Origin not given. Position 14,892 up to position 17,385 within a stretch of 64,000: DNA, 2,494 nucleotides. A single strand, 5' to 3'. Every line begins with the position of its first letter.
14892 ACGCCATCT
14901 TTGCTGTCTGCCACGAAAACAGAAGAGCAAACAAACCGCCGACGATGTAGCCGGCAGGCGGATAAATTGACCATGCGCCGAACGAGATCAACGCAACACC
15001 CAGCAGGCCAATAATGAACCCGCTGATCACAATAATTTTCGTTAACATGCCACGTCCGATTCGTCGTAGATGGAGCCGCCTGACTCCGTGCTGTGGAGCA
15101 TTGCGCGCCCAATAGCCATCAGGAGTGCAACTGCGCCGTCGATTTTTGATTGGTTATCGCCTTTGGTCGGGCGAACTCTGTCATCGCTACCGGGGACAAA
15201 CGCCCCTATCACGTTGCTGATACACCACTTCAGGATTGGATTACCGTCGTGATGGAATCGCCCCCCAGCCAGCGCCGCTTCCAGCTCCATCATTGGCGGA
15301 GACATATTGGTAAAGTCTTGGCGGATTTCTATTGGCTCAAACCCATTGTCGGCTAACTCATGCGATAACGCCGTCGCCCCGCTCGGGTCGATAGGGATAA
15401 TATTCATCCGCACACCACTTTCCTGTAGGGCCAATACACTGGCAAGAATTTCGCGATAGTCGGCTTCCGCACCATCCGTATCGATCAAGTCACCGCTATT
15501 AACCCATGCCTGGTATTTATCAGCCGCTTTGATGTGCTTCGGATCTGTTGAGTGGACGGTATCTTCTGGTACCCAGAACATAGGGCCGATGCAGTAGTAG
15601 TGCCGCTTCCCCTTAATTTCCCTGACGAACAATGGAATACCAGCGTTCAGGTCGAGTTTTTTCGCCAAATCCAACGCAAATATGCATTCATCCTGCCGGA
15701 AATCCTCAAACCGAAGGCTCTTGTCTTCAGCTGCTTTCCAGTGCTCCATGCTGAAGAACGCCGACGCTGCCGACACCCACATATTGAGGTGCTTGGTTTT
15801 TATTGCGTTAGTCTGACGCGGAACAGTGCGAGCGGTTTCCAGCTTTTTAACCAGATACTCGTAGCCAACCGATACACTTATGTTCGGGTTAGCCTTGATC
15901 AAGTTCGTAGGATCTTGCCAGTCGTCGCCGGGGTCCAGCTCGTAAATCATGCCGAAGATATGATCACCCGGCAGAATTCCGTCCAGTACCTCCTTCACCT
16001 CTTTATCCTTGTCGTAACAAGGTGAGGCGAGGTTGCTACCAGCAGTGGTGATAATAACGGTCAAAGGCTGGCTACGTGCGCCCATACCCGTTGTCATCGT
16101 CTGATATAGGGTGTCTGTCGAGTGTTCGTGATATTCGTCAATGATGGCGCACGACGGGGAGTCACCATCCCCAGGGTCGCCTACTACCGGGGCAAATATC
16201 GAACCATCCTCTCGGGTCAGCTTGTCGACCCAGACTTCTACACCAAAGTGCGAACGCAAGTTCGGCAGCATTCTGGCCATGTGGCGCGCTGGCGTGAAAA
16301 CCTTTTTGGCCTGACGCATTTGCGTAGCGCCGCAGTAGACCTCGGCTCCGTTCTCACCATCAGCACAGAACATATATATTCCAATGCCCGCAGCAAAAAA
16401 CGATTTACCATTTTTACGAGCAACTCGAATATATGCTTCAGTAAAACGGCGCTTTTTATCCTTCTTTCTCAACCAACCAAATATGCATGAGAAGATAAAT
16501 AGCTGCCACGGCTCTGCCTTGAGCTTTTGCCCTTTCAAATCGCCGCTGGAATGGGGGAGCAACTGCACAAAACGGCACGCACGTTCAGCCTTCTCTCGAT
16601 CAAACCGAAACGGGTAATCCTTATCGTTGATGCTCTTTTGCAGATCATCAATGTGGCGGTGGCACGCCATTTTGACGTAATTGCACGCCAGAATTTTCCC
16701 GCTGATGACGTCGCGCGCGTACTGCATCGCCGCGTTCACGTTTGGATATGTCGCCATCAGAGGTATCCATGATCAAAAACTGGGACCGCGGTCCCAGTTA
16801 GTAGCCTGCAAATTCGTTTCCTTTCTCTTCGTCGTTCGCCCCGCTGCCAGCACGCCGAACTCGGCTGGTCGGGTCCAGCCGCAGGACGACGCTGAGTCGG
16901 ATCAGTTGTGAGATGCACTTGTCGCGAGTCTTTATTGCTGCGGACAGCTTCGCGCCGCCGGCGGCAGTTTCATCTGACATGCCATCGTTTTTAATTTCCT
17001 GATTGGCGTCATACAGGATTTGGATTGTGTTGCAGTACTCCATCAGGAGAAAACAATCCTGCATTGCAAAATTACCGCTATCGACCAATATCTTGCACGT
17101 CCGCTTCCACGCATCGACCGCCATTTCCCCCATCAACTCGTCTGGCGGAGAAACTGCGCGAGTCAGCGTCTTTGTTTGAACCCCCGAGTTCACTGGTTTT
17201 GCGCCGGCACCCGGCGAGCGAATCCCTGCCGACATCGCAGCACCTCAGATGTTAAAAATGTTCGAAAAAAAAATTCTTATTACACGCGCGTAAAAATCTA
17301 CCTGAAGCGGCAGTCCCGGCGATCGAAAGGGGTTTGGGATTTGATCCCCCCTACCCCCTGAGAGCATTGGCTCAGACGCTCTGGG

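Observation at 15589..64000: Whole sequence folds back at a protelomerase site: hairpin-ended linear phage-plasmid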

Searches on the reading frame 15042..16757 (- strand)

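Call 15: search_protein_families(library=phrogs, proteins=[window:15042-16757:-], max_evalue=0.00001)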
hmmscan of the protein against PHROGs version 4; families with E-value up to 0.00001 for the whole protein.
window:15042-16757:- (571 aa): 6 families
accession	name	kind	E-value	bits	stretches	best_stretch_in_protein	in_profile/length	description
phrog_9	-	head and packaging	3.5e-171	572.9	1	12-564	169-675/812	terminase large subunit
phrog_2699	-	head and packaging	8.7e-83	278.8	1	254-565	5-309/315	terminase large subunit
phrog_4914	-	head and packaging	3.8e-55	187.8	1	3-174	4-180/213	terminase large subunit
phrog_10517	-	head and packaging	4.5e-42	144.9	1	7-154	34-178/207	terminase large subunit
phrog_7331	-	head and packaging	5.5e-29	101.1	1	461-567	3-107/113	terminase large subunit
phrog_2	-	head and packaging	8.7e-09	35.7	1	80-430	265-537/807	terminase large subunit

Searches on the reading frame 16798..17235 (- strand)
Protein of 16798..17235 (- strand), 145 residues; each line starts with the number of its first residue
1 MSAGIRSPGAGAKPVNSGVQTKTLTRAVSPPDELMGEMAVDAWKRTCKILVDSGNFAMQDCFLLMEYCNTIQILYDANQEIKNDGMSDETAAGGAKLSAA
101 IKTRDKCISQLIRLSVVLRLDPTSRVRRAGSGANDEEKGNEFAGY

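Call 15: search_protein_families(library=phrogs, proteins=[window:16798-17235:-], max_evalue=0.00001)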
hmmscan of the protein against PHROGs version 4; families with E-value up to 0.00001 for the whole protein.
window:16798-17235:- (145 aa): 1 family
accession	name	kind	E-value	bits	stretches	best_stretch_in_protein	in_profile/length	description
phrog_83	-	head and packaging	5.3e-25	89.3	1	25-143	79-196/246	terminase small subunit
